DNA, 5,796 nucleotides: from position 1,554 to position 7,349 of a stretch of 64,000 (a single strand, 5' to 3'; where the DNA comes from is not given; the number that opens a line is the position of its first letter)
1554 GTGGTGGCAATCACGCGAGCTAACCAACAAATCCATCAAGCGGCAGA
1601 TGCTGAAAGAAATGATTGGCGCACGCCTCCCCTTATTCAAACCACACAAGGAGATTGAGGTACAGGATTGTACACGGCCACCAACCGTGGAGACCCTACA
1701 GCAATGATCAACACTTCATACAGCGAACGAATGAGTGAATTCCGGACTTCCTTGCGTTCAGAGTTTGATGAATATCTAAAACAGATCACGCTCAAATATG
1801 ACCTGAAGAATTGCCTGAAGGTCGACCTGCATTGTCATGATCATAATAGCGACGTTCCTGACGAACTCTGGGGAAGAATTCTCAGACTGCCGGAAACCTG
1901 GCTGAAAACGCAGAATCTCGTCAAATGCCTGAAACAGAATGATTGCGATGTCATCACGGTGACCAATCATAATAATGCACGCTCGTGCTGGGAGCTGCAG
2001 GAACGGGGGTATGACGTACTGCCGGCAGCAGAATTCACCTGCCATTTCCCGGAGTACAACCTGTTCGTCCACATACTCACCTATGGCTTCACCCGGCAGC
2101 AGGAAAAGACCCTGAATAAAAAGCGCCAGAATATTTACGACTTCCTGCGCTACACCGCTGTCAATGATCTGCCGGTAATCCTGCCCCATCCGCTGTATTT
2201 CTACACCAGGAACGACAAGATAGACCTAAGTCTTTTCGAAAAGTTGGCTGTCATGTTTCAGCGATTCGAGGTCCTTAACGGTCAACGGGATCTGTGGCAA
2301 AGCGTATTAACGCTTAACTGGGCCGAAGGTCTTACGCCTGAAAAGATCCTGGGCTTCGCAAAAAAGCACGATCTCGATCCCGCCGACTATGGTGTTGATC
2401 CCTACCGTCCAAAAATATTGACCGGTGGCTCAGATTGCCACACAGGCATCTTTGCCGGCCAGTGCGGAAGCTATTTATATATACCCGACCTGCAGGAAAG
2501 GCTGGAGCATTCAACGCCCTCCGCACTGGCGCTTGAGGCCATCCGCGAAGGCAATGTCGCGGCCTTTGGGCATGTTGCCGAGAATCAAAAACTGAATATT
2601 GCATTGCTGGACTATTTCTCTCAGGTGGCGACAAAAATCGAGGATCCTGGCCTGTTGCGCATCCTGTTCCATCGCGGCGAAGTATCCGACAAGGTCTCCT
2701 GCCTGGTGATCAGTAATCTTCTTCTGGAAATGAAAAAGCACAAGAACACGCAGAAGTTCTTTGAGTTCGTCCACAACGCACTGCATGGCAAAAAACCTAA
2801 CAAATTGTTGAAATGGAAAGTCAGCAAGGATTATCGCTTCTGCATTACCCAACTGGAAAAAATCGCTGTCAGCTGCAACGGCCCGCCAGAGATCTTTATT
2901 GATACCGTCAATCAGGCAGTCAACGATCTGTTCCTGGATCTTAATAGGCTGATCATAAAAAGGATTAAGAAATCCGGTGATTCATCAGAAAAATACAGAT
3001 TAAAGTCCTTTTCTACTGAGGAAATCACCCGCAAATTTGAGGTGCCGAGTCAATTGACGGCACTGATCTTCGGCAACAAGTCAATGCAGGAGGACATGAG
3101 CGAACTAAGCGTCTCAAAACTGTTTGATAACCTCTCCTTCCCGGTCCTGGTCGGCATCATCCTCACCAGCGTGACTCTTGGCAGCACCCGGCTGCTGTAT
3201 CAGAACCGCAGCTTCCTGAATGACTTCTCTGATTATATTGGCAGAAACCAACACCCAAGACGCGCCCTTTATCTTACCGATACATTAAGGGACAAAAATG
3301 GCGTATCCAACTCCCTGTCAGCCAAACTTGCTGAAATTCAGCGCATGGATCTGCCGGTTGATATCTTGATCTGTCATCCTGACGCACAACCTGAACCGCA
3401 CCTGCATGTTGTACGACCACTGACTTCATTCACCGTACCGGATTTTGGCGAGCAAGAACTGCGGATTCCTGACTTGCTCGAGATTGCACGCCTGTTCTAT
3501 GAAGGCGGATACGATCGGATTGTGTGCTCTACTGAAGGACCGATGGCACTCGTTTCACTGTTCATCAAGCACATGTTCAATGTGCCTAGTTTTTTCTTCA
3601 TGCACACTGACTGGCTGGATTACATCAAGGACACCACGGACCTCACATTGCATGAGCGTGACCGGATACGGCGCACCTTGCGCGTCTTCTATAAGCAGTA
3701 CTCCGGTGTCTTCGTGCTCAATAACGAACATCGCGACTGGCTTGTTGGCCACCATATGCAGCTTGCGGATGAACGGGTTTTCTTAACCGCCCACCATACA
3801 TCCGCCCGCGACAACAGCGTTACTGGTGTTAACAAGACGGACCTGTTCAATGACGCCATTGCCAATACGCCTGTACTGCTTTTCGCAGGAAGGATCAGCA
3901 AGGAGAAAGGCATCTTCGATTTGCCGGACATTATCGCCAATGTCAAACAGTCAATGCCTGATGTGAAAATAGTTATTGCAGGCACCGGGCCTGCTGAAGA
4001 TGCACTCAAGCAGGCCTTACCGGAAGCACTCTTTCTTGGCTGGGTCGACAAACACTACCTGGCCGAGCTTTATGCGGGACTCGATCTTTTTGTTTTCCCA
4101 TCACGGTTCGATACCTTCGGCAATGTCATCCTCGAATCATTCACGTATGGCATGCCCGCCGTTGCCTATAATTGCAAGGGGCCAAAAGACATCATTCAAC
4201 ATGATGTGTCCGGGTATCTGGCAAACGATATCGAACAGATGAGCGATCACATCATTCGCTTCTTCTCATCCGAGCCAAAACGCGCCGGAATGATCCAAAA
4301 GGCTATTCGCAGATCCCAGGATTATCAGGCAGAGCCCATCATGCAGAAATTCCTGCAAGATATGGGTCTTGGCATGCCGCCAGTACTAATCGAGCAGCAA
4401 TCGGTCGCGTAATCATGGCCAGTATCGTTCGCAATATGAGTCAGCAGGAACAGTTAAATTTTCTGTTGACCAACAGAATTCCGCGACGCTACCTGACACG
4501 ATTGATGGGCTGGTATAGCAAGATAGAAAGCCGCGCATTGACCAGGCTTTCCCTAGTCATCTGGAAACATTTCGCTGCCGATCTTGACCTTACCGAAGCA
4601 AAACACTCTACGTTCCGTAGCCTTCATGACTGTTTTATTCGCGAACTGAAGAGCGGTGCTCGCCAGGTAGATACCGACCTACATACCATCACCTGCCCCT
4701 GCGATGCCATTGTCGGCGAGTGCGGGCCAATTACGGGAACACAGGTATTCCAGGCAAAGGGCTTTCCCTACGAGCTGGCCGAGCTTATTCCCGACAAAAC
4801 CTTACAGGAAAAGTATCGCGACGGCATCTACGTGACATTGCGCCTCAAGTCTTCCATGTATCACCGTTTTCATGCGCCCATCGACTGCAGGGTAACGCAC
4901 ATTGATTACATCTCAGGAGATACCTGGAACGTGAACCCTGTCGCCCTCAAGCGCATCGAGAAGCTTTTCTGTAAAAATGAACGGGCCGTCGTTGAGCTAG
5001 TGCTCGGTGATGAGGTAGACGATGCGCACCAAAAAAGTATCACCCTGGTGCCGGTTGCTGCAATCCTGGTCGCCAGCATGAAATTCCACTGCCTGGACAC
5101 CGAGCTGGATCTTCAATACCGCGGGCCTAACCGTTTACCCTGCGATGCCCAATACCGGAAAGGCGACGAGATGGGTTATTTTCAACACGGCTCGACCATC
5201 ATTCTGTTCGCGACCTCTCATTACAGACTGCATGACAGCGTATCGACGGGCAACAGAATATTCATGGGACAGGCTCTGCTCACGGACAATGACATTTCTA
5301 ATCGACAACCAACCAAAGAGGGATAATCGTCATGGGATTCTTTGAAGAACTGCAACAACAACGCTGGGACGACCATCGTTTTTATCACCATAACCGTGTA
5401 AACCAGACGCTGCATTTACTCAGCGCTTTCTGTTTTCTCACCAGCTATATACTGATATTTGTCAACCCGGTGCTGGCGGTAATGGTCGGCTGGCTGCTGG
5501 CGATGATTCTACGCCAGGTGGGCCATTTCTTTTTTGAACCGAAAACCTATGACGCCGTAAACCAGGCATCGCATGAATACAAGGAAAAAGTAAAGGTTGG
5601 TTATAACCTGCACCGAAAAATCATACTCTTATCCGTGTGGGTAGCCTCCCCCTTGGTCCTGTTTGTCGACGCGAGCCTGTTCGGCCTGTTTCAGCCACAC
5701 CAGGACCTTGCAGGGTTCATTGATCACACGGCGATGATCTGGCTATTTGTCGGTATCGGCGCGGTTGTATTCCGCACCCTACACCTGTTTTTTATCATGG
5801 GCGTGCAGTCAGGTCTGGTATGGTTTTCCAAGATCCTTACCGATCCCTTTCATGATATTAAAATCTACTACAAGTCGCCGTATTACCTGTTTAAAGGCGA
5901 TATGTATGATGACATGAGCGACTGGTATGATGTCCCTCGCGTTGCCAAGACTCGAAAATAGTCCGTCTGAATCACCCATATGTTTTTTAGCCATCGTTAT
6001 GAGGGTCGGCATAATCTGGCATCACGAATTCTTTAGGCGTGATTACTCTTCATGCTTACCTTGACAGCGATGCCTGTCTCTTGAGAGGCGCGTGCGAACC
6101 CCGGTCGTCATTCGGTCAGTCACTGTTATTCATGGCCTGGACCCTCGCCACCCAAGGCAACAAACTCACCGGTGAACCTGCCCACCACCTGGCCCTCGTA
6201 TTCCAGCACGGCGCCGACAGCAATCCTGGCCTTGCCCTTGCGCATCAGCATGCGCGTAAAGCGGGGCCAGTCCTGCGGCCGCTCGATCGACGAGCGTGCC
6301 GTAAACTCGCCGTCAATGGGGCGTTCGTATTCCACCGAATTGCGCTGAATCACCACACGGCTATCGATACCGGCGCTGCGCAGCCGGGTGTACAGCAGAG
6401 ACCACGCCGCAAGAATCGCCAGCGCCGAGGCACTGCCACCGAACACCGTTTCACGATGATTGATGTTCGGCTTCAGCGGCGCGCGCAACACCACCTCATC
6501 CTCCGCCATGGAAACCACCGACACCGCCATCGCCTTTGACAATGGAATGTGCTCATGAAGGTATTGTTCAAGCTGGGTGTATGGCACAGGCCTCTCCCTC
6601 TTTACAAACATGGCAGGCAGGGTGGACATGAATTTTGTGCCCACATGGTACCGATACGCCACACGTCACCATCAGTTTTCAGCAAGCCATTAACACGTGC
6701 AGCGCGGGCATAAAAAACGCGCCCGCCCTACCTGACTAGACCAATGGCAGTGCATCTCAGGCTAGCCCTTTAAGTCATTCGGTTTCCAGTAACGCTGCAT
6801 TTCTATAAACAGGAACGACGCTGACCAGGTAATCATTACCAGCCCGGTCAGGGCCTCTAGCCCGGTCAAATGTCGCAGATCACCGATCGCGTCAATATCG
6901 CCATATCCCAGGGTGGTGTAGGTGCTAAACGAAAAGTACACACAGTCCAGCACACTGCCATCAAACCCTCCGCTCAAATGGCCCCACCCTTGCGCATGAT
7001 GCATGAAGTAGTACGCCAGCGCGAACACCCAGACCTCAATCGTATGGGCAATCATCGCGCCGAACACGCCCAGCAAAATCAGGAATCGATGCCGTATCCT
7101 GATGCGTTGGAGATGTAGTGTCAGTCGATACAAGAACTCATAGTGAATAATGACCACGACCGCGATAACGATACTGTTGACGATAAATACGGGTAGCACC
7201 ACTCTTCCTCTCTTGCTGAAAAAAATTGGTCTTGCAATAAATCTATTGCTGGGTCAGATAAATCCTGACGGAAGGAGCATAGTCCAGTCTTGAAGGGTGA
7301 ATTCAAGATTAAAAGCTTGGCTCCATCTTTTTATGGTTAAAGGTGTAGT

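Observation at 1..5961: Compositionally foreign, translationally coupled four-gene module - candidate undescribed head-group/glycoconjugate pathway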

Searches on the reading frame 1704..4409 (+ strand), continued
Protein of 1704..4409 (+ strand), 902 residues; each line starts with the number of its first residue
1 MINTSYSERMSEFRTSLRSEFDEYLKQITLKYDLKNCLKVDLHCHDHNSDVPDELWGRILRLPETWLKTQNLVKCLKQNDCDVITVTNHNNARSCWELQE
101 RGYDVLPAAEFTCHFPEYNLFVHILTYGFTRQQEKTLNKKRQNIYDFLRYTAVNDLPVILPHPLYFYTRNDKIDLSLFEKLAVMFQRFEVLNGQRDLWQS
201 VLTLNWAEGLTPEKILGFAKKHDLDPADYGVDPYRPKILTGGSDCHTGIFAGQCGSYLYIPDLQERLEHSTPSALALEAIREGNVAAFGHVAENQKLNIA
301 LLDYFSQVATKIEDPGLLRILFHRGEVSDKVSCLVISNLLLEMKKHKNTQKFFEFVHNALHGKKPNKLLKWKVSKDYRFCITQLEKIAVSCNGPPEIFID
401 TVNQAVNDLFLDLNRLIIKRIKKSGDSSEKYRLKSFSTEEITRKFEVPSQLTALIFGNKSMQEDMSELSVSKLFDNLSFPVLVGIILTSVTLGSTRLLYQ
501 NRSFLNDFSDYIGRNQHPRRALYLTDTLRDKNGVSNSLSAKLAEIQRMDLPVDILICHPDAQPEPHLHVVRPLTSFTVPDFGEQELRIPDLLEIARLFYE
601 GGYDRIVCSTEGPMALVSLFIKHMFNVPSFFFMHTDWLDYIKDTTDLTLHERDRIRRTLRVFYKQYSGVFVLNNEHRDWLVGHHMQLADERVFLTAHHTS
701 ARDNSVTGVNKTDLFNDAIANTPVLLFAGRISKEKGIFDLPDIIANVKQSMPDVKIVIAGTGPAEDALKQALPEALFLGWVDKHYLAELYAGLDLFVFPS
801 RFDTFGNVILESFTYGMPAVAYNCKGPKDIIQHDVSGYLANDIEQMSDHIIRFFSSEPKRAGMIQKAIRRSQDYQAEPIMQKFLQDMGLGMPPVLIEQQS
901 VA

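Call 60: find_encoding_contigs(protein=P0033, flank=10000, max_places=1)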
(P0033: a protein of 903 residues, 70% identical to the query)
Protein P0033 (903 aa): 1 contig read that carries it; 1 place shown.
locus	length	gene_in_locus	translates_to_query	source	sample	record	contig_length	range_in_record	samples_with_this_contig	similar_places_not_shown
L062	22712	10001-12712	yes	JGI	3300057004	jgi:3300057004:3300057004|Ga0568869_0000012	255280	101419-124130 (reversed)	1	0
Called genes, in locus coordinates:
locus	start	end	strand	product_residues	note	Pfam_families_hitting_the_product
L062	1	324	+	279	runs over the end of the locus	PF02567:PhzC-PhzF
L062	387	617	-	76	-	-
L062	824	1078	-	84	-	-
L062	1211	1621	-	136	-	PF01894:YjbQ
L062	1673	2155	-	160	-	PF00027:cNMP_binding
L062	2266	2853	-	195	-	-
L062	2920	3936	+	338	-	PF00364:Biotin_lipoyl (faint), PF25917:BSH_RND, PF25919:BSH_CusB (faint), PF25973:BSH_CzcB (weak), PF25881:HH_YBHG, PF25876:HH_MFP_RND, PF25954:Beta-barrel_RND_2, PF25990:Beta-barrel_YknX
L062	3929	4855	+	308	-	PF00005:ABC_tran, PF13304:AAA_21 (faint)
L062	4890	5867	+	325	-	PF00005:ABC_tran, PF13304:AAA_21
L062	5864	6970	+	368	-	PF12679:ABC2_membrane_2, PF12698:ABC2_membrane_3, PF01061:ABC2_membrane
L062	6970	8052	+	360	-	PF12679:ABC2_membrane_2, PF12698:ABC2_membrane_3, PF01061:ABC2_membrane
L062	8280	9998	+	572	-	PF00202:Aminotran_3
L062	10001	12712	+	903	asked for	PF13439:Glyco_transf_4 (weak), PF00534:Glycos_transf_1, PF13692:Glyco_trans_1_4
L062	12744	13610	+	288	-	PF02666:PS_Dcarbxylase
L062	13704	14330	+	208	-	-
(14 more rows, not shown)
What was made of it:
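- Patatin (call 60).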

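Call 61: find_encoding_contigs(protein=P0119, flank=10000, max_places=1)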
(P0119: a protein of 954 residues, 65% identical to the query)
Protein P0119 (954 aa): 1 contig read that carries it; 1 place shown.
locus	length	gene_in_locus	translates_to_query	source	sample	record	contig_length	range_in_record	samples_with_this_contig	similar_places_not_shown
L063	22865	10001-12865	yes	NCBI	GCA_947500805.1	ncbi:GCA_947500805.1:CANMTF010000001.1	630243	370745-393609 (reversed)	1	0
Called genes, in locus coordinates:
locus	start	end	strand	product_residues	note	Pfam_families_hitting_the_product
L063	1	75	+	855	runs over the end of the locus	PF00311:PEPcase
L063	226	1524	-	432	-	PF10011:DUF2254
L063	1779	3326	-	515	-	PF00583:Acetyltransf_1 (faint), PF00795:CN_hydrolase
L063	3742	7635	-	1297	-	PF13675:PilJ, PF00989:PAS (weak), PF13426:PAS_9, PF01590:GAF, PF08447:PAS_3, PF00512:HisKA, PF02518:HATPase_c, PF00072:Response_reg, +3 more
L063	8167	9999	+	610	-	PF00202:Aminotran_3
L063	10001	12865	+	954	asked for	PF13439:Glyco_transf_4 (faint), PF00534:Glycos_transf_1, PF13692:Glyco_trans_1_4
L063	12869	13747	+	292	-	PF02666:PS_Dcarbxylase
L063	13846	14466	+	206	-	-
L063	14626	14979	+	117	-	-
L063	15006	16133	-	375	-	PF13795:HupE_UreJ_2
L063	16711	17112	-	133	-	-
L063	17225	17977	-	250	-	PF03466:LysR_substrate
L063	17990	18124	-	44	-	-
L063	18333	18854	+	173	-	PF02525:Flavodoxin_2, PF03358:FMN_red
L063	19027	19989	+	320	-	PF01590:GAF, PF13185:GAF_2 (weak), PF00990:GGDEF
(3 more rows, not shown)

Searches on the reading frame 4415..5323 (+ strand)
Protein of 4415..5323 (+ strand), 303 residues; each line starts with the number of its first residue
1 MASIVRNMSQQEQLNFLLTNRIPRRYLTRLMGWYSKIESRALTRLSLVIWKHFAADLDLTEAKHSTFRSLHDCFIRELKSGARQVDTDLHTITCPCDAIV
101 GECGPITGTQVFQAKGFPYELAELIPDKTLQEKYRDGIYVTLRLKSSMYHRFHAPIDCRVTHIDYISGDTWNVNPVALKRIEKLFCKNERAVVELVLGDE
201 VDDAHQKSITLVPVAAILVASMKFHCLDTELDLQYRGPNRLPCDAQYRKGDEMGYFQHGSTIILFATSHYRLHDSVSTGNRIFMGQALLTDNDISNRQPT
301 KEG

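Call 3: search_protein_families(library=pfam, proteins=[window:4415-5323:+], max_evalue=0.01)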
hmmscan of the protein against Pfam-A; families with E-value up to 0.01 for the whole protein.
window:4415-5323:+ (303 aa): 1 family
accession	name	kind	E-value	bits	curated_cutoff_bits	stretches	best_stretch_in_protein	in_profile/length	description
PF02666.20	PS_Dcarbxylase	-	5.5e-53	180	22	1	70-289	1-197/198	Phosphatidylserine decarboxylase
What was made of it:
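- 4415..5326 (+): g3: a PSD-family pyruvoyl decarboxylase proenzyme. The self-cleavage site HG|ST is at 5186-5197, YHRFHAP at 4859-4879 and PCDA at 4697-4708. PS_Dcarbxylase scores 180 bits (call 3).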

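Call 4: search_protein_families(library=ncbifam, proteins=[window:4415-5323:+], max_evalue=0.01)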
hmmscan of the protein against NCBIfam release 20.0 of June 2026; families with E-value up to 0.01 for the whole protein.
window:4415-5323:+ (303 aa): 5 families
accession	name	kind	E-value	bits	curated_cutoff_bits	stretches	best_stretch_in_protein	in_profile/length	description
TIGR00163.1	PS_decarb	equivalog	3.1e-43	147.6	111.75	1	62-288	7-239/243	archaetidylserine decarboxylase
NF002853.0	PRK03140.1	equivalog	2.3e-41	141.9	307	1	45-289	34-256/262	phosphatidylserine decarboxylase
NF003038.0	PRK03934.1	equivalog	5e-41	140.3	285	1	56-286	36-261/267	phosphatidylserine decarboxylase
NF001941.0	PRK00723.1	equivalog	1.3e-38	133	371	1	22-267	40-263/297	phosphatidylserine decarboxylase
TIGR00164.2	AS_decarb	equivalog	0.00037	19.8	230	0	131-191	78-134/215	archaetidylserine decarboxylase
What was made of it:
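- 4415..5326 (+): TIGR00163 scores 147.6 bits against a cutoff of 111.75 (call 4).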

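Call 36: search_solved_structures(query=window:4415-5323:+, max_evalue=0.01, show_alignments=2)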
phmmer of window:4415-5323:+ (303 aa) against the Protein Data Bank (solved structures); distinct sequences matched with E-value up to 0.01: 2.
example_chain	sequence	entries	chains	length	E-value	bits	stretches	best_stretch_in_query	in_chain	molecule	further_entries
6l06_A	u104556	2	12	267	4.9e-27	98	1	18-192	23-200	Phosphatidylserine decarboxylase beta chain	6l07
7cnw_A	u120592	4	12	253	8.1e-27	97.2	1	19-192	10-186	Phosphatidylserine decarboxylase beta chain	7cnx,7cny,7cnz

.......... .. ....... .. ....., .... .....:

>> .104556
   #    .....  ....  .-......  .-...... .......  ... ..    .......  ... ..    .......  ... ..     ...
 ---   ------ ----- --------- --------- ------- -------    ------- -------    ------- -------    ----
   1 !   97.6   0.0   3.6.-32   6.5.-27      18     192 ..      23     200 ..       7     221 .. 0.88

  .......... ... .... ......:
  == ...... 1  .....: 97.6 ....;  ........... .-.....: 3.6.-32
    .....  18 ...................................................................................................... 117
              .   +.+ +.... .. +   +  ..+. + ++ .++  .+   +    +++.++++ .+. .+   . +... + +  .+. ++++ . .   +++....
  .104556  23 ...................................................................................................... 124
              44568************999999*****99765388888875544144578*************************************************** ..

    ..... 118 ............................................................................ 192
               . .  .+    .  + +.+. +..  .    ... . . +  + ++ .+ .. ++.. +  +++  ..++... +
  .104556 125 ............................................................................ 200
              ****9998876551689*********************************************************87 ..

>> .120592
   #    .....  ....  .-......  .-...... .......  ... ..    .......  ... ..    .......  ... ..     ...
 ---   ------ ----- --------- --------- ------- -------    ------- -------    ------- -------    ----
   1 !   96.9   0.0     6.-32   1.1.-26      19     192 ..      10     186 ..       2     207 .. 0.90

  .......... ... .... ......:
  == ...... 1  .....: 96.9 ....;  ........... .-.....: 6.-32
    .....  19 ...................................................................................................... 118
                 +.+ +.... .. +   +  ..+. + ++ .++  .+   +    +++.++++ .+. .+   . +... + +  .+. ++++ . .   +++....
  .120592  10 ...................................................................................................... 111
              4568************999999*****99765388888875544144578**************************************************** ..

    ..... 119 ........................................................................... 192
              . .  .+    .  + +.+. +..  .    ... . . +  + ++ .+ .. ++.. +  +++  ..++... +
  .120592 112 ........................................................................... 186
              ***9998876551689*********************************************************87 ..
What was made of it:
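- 4415..5326 (+): It aligns to E. coli PSD 6l06 from the N-terminal membrane helices onward, E 5e-27 (call 36).
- g3 aligns with the amphipathic membrane helices of E. coli PSD (call 36).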

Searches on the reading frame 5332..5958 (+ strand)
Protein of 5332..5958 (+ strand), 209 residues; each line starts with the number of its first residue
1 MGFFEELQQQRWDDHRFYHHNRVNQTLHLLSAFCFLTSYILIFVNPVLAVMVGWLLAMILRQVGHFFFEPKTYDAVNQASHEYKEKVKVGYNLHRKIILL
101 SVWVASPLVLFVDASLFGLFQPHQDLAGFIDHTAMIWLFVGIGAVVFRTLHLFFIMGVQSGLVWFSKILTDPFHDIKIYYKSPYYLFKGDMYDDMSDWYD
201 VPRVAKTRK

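Call 3: search_protein_families(library=pfam, proteins=[window:5332-5958:+], max_evalue=0.01)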
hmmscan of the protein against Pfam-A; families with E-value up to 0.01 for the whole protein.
window:5332-5958:+ (209 aa): 1 family
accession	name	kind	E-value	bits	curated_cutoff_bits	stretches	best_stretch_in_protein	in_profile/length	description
PF06127.16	Mpo1-like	-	6.3e-05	23.5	24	1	11-70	7-67/95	2-hydroxy-palmitic acid dioxygenase Mpo1-like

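Call 4: search_protein_families(library=ncbifam, proteins=[window:5332-5958:+], max_evalue=0.01)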
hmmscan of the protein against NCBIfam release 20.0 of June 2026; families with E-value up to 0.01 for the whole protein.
window:5332-5958:+ (209 aa): 0 families

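Call 11: search_protein_families(library=pfam, proteins=[window:5332-5958:+], max_evalue=10)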
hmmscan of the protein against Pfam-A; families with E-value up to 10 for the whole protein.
window:5332-5958:+ (209 aa): 1 family
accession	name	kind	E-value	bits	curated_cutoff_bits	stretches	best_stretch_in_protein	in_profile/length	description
PF06127.16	Mpo1-like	-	6.3e-05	23.5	24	1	11-70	7-67/95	2-hydroxy-palmitic acid dioxygenase Mpo1-like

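Call 40: search_solved_structures(query=window:5332-5958:+, max_evalue=10)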
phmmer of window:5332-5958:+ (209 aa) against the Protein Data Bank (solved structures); distinct sequences matched with E-value up to 10: 0.
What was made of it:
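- Tried and rejected: No hit (call 40).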

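Call 71: search_protein_families(library=pfam, alignment_id=A4, max_evalue=0.01)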
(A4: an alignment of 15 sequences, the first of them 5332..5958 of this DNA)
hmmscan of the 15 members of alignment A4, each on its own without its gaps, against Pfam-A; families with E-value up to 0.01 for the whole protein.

A. member 1, window:5332-5958:+ (209 aa): 1 family
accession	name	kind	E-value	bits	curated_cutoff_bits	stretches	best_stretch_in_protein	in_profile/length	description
PF06127.16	Mpo1-like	-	6.3e-05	23.5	24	1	11-70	7-67/95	2-hydroxy-palmitic acid dioxygenase Mpo1-like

B. families by the number of members that match (of 15 scanned): 2 families
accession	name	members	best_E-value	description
PF06127.16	Mpo1-like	15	1.7e-05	2-hydroxy-palmitic acid dioxygenase Mpo1-like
PF21315.3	FAN1_HTH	1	0.0073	FAN1, HTH domain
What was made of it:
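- Checked: Mpo1-like/DUF962 scores 23.5 bits against a threshold of 24, but all 15 orthologues tested match it (call 71).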

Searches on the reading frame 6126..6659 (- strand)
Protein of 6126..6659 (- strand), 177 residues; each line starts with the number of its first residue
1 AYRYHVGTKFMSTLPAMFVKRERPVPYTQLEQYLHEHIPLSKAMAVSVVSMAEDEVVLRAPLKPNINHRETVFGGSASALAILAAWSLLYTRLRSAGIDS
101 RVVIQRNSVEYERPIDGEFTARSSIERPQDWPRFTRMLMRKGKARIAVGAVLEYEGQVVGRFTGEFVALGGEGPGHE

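Call 53: search_protein_families(library=pfam, proteins=[window:6126-6659:-], max_evalue=0.0001)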
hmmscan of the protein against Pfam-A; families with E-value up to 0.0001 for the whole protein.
window:6126-6659:- (177 aa): 2 families
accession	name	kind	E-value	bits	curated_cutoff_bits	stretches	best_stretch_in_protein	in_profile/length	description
PF09500.16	YiiD_C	-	7.2e-46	156.1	27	1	28-169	2-143/144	Putative thioesterase (yiiD_Cterm)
PF14539.12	DUF4442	-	6.9e-07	30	25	1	34-162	9-126/132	Domain of unknown function (DUF4442)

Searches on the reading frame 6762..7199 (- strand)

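Call 53: search_protein_families(library=pfam, proteins=[window:6762-7199:-], max_evalue=0.0001)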
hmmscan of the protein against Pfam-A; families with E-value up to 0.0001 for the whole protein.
window:6762-7199:- (145 aa): 1 family
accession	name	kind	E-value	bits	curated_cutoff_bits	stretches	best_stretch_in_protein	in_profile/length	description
PF07885.22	Ion_trans_2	-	8.6e-13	48.4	22.5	1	53-134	3-77/79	Ion channel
